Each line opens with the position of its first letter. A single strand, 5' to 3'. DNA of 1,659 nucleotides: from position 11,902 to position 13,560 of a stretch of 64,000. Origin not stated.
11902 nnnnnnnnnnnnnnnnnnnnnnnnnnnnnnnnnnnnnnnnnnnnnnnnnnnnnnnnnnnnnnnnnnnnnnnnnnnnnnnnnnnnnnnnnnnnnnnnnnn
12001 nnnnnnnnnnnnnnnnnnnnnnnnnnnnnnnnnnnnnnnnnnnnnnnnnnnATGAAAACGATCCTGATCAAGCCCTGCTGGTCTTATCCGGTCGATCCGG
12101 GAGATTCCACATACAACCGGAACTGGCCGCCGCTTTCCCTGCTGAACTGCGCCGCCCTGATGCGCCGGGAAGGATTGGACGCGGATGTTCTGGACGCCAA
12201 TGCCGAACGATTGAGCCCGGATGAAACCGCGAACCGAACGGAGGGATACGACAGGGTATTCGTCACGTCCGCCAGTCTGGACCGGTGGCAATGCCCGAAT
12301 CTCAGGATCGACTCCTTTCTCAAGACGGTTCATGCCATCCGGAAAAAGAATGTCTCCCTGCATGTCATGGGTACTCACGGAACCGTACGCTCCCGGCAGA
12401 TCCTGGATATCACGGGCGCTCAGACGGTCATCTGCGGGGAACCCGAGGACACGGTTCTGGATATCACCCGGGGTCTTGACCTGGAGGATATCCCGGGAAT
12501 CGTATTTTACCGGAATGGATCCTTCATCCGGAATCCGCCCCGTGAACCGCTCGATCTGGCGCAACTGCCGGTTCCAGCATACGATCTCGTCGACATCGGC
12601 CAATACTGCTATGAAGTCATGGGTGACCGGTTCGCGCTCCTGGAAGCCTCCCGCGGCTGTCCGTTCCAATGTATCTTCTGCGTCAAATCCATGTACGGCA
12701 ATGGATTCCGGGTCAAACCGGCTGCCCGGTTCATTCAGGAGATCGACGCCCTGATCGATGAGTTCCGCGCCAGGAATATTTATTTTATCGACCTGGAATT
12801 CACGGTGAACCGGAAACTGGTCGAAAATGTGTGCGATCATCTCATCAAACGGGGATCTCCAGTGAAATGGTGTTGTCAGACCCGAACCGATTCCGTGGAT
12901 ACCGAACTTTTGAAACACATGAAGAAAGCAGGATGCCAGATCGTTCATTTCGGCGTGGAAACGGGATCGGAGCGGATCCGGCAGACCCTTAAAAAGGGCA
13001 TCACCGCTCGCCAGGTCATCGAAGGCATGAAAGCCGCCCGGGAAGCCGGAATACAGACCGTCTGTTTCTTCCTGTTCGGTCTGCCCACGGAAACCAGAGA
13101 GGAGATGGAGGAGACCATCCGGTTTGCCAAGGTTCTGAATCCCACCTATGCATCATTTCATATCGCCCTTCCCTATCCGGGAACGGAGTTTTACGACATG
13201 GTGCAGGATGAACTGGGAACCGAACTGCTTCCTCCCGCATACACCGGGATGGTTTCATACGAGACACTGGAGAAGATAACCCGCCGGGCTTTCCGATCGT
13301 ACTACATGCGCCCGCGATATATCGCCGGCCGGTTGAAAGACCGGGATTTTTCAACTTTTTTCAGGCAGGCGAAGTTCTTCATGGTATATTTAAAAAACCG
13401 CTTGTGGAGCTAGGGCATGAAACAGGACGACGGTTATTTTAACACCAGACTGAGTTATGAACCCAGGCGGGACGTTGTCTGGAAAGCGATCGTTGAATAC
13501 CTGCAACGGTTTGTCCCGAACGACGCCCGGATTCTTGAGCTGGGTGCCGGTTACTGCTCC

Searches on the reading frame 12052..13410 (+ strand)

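Call 19: search_protein_families(library=pfam, proteins=[window:12052-13410:+], max_evalue=0.001)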
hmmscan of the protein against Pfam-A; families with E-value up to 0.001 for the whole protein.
window:12052-13410:+ (453 aa): 2 families
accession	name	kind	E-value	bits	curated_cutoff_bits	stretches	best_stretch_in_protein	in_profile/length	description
PF04055.27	Radical_SAM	-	6e-28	98.5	29.5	1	199-359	3-166/166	Radical SAM superfamily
PF02310.24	B12-binding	-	1.8e-06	28.3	32.1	1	23-136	10-118/121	B12 binding domain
